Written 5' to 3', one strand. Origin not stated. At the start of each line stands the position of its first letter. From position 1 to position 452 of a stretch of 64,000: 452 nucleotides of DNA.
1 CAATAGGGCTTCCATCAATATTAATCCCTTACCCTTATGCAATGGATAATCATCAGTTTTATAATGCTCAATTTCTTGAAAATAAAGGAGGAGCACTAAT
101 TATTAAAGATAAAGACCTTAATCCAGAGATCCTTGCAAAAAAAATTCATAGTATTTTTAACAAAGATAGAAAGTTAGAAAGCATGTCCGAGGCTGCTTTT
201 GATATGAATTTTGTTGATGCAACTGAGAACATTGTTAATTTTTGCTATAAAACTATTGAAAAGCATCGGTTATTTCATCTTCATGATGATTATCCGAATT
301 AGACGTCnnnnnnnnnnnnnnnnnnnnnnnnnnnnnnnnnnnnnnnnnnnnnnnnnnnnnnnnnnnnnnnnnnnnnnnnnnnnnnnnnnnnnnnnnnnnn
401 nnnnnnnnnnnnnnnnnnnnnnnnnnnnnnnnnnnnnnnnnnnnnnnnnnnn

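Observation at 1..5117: ftsZ and murC are missing from their canonical places in the dcw cluster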

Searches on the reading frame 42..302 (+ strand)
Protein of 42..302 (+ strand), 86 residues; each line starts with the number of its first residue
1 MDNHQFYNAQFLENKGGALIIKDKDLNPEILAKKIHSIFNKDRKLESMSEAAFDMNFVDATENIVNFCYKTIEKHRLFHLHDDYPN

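Call 3: search_protein_families(library=ncbifam, proteins=[window:42-302:+])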
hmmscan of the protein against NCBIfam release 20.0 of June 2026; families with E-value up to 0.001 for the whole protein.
window:42-302:+ (86 aa): 2 families
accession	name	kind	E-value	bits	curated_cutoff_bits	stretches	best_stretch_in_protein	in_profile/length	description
TIGR01133.1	murG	equivalog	2.1e-09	36.8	250.25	1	3-67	288-352/353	undecaprenyldiphospho-muramoylpentapeptide beta-N-acetylglucosaminyltransferase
NF010135.0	PRK13609.1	equivalog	4.8e-06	25.8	500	1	8-72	309-369/388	diglucosyl diacylglycerol synthase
